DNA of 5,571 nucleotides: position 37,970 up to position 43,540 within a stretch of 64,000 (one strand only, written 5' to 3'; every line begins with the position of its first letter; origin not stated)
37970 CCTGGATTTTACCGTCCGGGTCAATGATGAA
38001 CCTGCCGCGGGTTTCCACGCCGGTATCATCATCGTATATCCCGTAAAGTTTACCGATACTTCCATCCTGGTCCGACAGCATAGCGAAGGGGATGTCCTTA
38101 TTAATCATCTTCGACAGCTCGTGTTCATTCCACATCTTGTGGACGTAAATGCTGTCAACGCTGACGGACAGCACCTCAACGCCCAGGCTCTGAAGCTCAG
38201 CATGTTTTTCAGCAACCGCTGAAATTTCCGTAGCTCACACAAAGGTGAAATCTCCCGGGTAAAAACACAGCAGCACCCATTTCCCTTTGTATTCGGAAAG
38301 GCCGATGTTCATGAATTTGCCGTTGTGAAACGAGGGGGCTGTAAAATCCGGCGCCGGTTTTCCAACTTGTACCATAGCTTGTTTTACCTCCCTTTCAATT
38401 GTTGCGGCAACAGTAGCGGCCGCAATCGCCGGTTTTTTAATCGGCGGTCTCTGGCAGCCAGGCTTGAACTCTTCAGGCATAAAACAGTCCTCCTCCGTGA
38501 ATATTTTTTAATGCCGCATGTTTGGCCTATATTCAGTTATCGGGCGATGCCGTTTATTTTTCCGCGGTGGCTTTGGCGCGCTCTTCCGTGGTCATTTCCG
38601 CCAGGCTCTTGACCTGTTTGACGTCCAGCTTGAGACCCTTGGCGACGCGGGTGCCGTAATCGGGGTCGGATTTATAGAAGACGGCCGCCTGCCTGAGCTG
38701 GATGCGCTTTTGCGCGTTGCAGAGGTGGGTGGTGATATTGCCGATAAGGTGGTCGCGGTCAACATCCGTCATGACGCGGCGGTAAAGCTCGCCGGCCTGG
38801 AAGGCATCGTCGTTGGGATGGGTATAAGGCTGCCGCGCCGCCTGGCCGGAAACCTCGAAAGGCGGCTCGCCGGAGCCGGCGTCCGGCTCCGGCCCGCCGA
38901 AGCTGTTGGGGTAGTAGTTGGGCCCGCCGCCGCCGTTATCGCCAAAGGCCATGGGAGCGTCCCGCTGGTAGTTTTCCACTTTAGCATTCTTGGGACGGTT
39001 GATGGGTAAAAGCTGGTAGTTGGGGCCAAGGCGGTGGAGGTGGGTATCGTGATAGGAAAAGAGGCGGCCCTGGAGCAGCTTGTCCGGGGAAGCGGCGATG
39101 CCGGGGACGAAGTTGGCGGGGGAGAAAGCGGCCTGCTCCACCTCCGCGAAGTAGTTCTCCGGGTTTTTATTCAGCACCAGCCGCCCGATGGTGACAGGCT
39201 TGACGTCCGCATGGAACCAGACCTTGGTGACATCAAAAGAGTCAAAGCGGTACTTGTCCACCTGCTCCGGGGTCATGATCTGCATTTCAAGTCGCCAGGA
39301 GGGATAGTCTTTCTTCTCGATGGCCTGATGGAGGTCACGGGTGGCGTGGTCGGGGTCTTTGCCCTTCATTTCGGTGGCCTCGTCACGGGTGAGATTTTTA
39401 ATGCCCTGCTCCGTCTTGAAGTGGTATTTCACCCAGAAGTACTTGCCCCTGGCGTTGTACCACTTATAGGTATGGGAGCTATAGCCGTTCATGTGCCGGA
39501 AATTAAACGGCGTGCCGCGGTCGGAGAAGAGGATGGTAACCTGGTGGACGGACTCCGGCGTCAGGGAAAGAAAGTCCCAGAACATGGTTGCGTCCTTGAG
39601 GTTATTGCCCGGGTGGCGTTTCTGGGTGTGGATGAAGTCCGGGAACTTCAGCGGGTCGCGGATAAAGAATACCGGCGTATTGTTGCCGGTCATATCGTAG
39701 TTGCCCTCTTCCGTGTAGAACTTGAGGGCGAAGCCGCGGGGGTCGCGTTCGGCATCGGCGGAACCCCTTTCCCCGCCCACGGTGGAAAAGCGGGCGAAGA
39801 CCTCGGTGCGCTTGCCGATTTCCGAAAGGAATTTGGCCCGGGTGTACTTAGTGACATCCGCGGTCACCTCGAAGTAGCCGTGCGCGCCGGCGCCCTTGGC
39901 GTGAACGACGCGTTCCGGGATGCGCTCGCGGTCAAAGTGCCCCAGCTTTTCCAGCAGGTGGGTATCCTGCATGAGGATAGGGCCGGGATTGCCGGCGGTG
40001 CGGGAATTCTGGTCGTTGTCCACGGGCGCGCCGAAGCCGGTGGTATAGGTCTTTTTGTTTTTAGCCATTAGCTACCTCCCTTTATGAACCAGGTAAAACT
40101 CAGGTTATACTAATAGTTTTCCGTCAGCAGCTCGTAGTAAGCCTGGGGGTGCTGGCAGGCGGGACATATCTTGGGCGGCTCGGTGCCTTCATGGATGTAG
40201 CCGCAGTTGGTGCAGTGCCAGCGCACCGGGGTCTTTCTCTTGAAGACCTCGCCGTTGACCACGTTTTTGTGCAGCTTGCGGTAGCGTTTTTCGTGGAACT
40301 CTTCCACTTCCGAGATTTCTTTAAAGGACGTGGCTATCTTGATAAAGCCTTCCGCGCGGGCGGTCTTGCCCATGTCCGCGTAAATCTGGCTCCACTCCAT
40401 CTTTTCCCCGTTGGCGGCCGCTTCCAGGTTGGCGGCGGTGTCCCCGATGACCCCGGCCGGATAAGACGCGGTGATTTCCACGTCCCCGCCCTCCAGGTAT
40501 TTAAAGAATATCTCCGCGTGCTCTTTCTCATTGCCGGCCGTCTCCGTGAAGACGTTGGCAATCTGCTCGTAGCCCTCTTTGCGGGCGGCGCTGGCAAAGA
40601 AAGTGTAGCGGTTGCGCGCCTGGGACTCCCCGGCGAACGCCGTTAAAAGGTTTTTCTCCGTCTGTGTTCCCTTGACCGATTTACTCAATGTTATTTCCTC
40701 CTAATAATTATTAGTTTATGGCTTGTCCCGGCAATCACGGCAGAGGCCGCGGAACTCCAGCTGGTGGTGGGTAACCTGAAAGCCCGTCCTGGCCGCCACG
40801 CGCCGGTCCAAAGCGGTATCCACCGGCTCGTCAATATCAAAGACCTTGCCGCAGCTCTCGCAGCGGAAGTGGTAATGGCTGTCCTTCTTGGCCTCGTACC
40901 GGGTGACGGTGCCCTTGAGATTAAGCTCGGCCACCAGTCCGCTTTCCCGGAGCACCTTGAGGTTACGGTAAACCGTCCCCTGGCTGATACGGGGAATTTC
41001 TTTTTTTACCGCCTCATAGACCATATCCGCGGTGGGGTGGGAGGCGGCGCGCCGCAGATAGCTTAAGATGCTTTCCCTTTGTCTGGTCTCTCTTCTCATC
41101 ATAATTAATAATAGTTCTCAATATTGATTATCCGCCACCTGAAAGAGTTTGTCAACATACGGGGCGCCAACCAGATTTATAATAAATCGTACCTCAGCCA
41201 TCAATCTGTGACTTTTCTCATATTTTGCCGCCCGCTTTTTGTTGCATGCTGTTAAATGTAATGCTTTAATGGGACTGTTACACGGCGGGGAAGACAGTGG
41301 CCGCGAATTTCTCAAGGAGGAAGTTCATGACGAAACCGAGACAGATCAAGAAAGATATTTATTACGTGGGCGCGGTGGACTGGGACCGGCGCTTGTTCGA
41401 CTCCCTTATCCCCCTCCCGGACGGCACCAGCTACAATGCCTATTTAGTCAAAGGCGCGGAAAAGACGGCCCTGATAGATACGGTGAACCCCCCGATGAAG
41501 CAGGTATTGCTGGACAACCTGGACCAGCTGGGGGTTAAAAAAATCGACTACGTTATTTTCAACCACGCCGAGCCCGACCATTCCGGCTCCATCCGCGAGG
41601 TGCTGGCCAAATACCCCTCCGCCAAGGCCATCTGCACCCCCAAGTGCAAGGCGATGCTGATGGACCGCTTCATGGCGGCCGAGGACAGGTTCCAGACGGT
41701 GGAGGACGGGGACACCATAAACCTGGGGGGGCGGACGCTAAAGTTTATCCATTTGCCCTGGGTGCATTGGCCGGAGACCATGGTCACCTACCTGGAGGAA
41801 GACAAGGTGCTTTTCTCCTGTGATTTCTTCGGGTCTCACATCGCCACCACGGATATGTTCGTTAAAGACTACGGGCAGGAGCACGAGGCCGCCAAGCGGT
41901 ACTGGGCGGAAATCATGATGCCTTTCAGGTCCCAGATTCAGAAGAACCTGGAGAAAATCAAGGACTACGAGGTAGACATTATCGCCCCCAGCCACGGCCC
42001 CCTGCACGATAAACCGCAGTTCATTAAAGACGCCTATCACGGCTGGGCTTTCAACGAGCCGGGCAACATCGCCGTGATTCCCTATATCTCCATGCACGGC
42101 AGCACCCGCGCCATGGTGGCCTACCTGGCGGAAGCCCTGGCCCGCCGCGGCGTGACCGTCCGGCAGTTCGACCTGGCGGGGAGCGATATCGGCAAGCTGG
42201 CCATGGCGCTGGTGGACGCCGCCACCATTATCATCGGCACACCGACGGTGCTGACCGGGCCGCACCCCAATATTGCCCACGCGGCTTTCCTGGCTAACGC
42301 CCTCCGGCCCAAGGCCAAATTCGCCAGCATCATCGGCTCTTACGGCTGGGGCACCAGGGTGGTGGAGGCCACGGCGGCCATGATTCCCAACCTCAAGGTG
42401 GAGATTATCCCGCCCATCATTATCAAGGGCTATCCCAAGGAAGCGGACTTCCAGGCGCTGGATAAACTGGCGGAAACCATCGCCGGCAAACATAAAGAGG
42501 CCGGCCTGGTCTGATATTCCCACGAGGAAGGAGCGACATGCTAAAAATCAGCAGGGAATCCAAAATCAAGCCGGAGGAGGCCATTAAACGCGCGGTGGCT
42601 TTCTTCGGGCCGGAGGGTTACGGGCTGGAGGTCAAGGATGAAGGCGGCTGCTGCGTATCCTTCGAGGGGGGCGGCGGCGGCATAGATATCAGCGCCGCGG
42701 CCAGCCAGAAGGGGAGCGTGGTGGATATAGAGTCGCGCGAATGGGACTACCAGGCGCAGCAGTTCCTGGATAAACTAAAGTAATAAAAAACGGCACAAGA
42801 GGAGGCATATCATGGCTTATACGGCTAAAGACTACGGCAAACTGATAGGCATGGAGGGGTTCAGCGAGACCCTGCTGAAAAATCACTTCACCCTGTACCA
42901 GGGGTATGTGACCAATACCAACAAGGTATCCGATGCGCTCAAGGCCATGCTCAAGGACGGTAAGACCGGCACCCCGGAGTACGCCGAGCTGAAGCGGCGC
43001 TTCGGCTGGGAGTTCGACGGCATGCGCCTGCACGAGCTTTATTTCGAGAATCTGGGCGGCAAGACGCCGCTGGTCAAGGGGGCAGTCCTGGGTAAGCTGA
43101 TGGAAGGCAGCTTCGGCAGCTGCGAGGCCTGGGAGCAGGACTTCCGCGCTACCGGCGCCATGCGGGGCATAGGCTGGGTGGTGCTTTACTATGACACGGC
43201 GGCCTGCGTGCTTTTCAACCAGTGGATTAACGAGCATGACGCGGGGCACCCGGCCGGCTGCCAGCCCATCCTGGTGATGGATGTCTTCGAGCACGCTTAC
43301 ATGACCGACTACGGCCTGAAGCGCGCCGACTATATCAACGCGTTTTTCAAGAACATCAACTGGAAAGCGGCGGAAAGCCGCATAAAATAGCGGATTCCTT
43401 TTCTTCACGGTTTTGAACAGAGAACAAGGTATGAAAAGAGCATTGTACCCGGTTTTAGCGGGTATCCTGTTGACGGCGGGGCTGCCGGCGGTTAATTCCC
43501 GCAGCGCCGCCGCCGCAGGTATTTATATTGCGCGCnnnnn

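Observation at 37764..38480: Peroxiredoxin with UGA at the peroxidatic cysteine codon plus a SECIS-like hairpin: candidate selenoprotein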

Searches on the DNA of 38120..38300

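Call 48: search_rna_families(source=window, start=38120, end=38300, threshold=evalue, max_evalue=10)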
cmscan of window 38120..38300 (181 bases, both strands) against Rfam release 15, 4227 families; matches with E-value up to 10: 4.
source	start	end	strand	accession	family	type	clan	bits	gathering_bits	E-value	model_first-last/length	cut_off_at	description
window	38153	38207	-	RF01120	sR33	Gene; snRNA; snoRNA; CD-box;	-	10.8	37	5.2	1-55/55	no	Small nucleolar RNA sR33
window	38177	38256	-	RF02089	CLRN1-AS1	Gene; lncRNA;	-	9.3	48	3.2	1-79/79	no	CLRN1 antisense RNA 1 conserved region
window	38181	38220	-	RF01130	sR46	Gene; snRNA; snoRNA; CD-box;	-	8.8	50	9.8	1-56/56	no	Small nucleolar RNA sR46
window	38156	38195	+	RF01128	sR43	Gene; snRNA; snoRNA; CD-box;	-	8.5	45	6.4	1-56/56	no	Small nucleolar RNA sR42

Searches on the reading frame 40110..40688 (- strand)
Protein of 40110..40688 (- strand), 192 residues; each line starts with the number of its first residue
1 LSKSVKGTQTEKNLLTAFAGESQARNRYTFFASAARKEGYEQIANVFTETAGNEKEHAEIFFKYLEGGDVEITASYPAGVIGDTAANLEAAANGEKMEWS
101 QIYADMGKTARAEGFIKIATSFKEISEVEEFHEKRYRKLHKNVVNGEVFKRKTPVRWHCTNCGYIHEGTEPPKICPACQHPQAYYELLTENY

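Call 23: search_protein_families(library=pfam, proteins=[window:40110-40688:-], max_evalue=0.00001)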
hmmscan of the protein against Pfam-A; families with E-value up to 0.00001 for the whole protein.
window:40110-40688:- (192 aa): 3 families
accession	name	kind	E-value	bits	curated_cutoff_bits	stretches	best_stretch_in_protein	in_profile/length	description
PF02915.23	Rubrerythrin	-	2.7e-28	99.5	22.8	1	12-139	1-136/137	Rubrerythrin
PF21349.2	RUBY_RBDX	-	2.8e-14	52.7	26.5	1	157-186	1-30/30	Rubrerythrin, rubredoxin-like domain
PF00210.30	Ferritin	-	3.2e-06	27.6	24.5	1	12-140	2-136/142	Ferritin-like domain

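Call 37: search_protein_families(library=ncbifam, proteins=[window:40110-40688:-], max_evalue=1e-10)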
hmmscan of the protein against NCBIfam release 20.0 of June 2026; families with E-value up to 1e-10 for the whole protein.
window:40110-40688:- (192 aa): 2 families
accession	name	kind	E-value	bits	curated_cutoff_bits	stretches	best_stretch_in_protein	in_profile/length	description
NF045767.1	RuberyRbr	equivalog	2.3e-88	295.3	200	1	3-192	2-194/194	rubrerythrin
NF045783.1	Nigrythrn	equivalog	5.2e-24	85.4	340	1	4-185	24-199/202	nigerythrin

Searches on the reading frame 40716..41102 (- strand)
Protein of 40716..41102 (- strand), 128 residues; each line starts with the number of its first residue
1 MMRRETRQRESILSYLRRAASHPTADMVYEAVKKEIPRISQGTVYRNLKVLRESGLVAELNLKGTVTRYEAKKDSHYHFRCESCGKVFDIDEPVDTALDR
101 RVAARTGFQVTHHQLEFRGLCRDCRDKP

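Call 23: search_protein_families(library=pfam, proteins=[window:40716-41102:-], max_evalue=0.00001)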
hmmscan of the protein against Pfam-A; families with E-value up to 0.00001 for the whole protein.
window:40716-41102:- (128 aa): 1 family
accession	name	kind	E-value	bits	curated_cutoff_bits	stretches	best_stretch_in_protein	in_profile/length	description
PF01475.25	FUR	-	1e-32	113.3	23.1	1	4-117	5-120/121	Ferric uptake regulator family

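Call 37: search_protein_families(library=ncbifam, proteins=[window:40716-41102:-], max_evalue=1e-10)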
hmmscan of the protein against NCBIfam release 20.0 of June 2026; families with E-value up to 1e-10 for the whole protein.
window:40716-41102:- (128 aa): 10 families
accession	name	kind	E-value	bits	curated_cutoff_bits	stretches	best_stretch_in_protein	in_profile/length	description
NF047406.1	TransRegPerRTherm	equivalog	9.9e-34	116.4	200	1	2-127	3-128/130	manganese-dependent transcriptional regulator PerR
NF052545.1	TransRegPerRClab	equivalog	2.1e-33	115.2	180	1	6-127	16-137/138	transcriptional regulator PerR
NF051892.1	TransRegFurBacil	equivalog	8e-25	87.6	220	1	6-127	20-146/149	ferric iron uptake transcriptional regulator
NF047462.1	FUR_perox_PerRA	exception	4.6e-17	62.8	200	1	4-104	18-116/142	peroxide-responsive transcriptional repressor PerRA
NF047461.1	FUR_perox_PerRB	exception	3.5e-14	52.9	250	1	5-113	28-134/143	peroxide-responsive transcriptional repressor PerRB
NF045677.1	FeRespRegIrr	equivalog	8.3e-14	51.8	170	1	4-93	10-100/127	Fur family transcriptional regulator Irr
NF051891.1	TransRegFurHelico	equivalog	1.1e-13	51.3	200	1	5-126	25-147/148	ferric iron uptake transcriptional regulator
NF045678.1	TransRegIrrA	equivalog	4.8e-13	49.2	150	1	4-112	19-127/138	iron response transcriptional regulator IrrA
NF006999.0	PRK09462.1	equivalog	9.8e-13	47.9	146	1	9-125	19-139/148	ferric iron uptake transcriptional regulator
NF008646.0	PRK11639.1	equivalog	8.2e-11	41.9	167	0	4-125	23-147/171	zinc uptake transcriptional repressor Zur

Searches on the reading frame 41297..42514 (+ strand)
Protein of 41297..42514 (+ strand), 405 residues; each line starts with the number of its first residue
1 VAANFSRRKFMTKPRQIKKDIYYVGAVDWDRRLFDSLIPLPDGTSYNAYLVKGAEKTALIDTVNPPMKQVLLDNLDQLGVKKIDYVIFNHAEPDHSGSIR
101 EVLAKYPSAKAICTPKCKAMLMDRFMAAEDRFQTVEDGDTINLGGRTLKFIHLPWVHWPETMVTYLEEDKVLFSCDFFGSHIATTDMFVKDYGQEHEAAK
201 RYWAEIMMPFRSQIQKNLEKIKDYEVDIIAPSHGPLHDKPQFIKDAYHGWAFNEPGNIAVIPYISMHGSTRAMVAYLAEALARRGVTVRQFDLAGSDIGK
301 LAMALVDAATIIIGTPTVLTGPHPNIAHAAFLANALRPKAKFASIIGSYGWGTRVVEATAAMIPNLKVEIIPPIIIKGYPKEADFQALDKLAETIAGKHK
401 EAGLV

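Call 24: search_protein_families(library=pfam, proteins=[window:41297-42514:+], max_evalue=0.00001)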
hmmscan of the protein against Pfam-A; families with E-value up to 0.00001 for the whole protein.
window:41297-42514:+ (405 aa): 2 families
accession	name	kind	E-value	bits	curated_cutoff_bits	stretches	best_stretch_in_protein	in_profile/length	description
PF19583.5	ODP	-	2e-29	103.3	27.2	1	46-234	3-194/194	ODP family beta lactamase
PF00753.33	Lactamase_B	-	4.4e-17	63.1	22.7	1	44-233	4-196/196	Metallo-beta-lactamase superfamily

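Call 37: search_protein_families(library=ncbifam, proteins=[window:41297-42514:+], max_evalue=1e-10)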
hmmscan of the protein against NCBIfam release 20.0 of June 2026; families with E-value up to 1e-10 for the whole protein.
window:41297-42514:+ (405 aa): 2 families
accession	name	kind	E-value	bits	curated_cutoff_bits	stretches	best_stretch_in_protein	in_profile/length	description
NF008887.0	PRK11921.1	equivalog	1e-74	251.8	635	1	16-393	4-389/396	anaerobic nitric oxide reductase flavorubredoxin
NF003954.0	PRK05452.1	equivalog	1.4e-63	215.4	711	1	16-391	4-388/479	anaerobic nitric oxide reductase flavorubredoxin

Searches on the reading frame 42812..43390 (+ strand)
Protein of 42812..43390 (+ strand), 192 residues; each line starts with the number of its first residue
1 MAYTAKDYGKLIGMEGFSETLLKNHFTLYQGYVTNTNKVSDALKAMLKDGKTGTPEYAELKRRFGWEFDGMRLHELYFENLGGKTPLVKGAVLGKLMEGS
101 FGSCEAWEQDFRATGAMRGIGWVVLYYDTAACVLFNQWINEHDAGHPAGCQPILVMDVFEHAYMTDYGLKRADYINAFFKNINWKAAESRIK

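Call 37: search_protein_families(library=ncbifam, proteins=[window:42812-43390:+], max_evalue=1e-10)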
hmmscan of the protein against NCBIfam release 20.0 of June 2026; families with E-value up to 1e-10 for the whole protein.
window:42812-43390:+ (192 aa): 2 families
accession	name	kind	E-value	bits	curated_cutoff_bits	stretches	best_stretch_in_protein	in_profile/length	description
NF041312.1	Superox_dis_Halo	equivalog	1.7e-29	103.3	300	1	18-190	17-187/196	superoxide dismutase [Mn]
NF008177.0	PRK10925.1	equivalog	4.9e-14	52.7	363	1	27-191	30-202/206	superoxide dismutase [Mn]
